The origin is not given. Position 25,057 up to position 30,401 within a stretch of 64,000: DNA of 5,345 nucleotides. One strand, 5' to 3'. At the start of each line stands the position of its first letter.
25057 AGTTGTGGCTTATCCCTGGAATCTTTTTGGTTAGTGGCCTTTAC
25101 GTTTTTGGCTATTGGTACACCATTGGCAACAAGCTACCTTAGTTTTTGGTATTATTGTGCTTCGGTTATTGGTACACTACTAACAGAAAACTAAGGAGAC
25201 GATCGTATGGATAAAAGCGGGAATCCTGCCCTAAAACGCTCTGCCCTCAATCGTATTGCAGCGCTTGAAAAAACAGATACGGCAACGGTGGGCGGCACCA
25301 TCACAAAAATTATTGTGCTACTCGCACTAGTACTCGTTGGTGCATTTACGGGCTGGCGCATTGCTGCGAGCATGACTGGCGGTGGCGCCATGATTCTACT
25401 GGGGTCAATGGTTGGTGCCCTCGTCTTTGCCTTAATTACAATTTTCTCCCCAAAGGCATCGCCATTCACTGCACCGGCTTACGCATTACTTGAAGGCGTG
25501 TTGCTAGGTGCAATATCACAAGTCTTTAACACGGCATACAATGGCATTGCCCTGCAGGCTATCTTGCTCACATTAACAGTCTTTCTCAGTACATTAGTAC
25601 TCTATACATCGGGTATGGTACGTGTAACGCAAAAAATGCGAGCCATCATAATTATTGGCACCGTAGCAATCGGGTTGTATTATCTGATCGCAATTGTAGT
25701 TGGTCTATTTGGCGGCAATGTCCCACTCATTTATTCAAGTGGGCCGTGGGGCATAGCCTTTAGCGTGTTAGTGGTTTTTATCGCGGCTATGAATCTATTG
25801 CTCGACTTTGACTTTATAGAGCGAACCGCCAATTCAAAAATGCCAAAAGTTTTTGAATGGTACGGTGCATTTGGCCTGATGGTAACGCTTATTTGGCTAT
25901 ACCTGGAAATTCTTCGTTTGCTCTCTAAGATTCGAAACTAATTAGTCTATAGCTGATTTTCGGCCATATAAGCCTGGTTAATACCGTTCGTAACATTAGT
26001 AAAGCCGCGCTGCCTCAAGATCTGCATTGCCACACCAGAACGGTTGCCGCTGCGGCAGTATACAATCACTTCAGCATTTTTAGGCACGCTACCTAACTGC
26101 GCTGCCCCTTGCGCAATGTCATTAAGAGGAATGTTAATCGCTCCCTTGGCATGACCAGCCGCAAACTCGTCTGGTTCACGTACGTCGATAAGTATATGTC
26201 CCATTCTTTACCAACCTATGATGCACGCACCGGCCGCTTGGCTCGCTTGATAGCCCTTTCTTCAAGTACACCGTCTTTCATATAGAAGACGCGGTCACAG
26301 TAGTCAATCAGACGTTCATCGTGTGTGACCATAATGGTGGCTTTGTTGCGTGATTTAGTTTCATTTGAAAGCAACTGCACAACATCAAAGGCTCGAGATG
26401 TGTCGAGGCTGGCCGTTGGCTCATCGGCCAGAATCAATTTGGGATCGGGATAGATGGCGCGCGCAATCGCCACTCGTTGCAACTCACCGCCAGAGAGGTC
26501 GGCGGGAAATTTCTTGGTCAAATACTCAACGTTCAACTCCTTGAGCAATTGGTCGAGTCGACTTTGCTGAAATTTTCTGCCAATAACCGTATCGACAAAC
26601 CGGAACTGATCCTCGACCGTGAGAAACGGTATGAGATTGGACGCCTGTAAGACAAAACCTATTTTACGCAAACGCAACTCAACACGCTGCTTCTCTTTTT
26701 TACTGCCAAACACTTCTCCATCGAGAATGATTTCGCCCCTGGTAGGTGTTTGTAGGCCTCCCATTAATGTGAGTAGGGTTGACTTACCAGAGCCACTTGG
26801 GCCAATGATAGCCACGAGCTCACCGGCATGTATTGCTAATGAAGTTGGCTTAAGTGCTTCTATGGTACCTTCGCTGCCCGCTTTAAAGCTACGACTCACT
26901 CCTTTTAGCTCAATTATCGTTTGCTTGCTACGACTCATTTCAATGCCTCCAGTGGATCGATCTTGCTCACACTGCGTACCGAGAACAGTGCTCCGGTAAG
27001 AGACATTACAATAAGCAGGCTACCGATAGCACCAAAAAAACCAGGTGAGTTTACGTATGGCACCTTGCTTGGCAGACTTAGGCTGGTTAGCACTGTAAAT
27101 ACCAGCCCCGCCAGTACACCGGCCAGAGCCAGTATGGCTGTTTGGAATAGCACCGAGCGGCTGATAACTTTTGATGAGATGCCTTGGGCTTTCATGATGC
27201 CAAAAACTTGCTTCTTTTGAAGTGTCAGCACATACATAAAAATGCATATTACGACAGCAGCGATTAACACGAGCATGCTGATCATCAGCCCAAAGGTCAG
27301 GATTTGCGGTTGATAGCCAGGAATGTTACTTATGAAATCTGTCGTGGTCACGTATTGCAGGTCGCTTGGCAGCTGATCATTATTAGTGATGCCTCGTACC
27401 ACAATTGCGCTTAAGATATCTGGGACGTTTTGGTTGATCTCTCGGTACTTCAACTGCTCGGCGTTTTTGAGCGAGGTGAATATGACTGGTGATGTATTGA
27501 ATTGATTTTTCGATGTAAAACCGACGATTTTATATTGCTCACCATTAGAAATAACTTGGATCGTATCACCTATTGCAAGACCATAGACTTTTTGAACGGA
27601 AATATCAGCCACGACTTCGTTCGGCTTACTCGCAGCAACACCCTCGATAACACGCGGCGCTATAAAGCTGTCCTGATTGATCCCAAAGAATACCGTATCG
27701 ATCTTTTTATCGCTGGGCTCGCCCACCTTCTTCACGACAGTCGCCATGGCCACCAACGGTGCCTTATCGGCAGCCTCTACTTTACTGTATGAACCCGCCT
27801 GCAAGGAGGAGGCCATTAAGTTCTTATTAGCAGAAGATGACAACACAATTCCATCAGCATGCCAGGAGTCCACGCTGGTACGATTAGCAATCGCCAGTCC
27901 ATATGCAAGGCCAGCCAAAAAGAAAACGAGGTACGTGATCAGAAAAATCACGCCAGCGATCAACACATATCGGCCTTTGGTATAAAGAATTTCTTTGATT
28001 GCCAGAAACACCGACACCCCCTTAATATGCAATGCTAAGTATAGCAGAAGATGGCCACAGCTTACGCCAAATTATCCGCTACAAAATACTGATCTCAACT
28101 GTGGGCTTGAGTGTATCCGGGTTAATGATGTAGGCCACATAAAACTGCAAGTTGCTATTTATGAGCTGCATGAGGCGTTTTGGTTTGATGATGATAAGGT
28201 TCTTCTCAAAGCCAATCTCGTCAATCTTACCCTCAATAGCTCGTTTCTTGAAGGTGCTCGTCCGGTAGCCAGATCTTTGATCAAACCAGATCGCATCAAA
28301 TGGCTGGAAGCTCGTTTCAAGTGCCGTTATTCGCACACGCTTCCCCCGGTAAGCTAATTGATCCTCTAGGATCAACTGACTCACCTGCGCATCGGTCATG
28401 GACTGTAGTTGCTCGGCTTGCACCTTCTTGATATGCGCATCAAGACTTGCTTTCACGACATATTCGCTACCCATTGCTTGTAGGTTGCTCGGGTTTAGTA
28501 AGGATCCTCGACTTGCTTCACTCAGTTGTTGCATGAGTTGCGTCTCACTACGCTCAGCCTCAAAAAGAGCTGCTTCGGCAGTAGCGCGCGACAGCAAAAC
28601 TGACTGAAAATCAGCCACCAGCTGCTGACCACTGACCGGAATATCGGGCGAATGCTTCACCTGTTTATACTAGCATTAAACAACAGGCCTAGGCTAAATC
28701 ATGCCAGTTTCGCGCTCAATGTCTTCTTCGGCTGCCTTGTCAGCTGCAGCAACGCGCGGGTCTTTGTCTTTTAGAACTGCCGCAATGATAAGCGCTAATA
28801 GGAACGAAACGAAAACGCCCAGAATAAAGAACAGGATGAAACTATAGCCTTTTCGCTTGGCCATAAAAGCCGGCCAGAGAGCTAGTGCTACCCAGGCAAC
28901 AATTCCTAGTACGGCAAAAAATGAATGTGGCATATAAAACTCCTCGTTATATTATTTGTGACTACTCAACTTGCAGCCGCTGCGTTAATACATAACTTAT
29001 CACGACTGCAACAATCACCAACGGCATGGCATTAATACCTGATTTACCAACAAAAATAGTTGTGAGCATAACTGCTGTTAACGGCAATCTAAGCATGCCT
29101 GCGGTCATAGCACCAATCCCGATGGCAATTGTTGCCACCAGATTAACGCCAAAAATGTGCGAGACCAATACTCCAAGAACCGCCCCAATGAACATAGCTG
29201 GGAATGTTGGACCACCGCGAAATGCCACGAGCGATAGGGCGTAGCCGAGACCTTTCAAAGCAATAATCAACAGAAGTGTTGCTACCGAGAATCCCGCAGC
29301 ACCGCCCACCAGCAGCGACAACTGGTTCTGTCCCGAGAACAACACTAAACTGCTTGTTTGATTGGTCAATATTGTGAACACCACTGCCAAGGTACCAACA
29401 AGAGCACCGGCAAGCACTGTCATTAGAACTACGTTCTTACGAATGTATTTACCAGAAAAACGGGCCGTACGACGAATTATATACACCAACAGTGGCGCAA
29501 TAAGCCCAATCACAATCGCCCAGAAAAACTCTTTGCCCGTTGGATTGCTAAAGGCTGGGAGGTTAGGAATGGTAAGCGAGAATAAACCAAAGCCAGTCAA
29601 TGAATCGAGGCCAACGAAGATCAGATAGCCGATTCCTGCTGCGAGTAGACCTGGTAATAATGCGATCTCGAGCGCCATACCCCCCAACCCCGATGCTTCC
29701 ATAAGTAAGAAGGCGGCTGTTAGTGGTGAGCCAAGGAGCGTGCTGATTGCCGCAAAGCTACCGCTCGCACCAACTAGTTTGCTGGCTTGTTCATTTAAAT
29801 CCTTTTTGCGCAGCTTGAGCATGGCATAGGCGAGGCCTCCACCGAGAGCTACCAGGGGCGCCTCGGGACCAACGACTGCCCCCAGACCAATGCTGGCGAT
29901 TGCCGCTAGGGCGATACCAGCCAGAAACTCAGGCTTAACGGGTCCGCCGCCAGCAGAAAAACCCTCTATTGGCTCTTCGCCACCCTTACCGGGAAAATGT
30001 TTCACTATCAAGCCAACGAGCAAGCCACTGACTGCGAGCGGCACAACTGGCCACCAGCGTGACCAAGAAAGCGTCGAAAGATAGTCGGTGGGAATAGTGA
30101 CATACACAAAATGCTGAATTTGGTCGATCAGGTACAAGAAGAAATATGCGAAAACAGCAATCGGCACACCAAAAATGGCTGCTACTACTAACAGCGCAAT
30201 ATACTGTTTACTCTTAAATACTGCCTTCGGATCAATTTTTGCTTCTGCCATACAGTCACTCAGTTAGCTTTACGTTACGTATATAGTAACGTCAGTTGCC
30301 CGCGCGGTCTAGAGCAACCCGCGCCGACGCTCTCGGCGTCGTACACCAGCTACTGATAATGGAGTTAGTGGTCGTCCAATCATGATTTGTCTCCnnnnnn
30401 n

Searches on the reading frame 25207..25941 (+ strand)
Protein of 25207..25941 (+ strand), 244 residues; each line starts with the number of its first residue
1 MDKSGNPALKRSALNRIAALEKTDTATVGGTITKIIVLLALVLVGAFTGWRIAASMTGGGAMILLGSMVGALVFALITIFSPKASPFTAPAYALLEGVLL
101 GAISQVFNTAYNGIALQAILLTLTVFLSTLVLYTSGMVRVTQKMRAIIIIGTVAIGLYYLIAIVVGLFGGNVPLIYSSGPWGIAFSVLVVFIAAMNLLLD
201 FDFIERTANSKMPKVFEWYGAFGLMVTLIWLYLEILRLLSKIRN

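Call 61: search_protein_families(library=pfam, proteins=[window:25207-25941:+], max_evalue=0.001)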
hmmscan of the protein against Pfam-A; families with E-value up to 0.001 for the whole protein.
window:25207-25941:+ (244 aa): 2 families
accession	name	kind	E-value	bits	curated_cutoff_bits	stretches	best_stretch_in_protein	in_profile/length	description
PF12811.12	BaxI_1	-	6.7e-72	242.3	26.2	1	6-244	1-233/233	Bax inhibitor 1 like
PF01027.25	Bax1-I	-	1.9e-06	28.2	34.1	1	38-239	10-207/207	Inhibitor of apoptosis-promoting Bax1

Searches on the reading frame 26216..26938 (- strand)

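Call 61: search_protein_families(library=pfam, proteins=[window:26216-26938:-], max_evalue=0.001)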
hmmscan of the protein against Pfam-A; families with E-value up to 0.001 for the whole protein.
window:26216-26938:- (240 aa): 5 families
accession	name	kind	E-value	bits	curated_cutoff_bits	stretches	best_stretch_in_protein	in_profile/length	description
PF00005.33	ABC_tran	-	3.2e-33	115.7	25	1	29-176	1-137/137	ABC transporter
PF13304.12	AAA_21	-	6.2e-09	36.8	27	0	41-86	1-39/304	AAA domain, putative AbiEii toxin, Type IV TA system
PF02463.25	SMC_N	-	1.5e-06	28.3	40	1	40-220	25-211/220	RecF/RecN/SMC N terminal domain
PF13555.12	AAA_29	-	0.0002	21.4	27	1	34-56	17-39/61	P-loop containing region of AAA domain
PF13476.12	AAA_23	-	0.00064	20.8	27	0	16-59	8-39/201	AAA domain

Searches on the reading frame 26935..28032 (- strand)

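Call 61: search_protein_families(library=pfam, proteins=[window:26935-28032:-], max_evalue=0.001)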
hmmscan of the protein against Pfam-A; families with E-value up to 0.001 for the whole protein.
window:26935-28032:- (365 aa): 1 family
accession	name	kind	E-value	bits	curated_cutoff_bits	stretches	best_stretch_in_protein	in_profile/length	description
PF02687.27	FtsX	-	6.8e-10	39.5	25.5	1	249-360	2-120/120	FtsX-like permease C-terminal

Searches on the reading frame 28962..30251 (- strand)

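Call 62: search_protein_families(library=pfam, proteins=[window:28962-30251:-], max_evalue=0.001)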
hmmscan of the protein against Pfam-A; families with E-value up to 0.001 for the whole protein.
window:28962-30251:- (429 aa): 1 family
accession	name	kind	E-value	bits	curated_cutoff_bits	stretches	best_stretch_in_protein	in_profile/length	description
PF00654.25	Voltage_CLC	-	2.2e-30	106.5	24.8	1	76-423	2-345/346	Voltage gated chloride channel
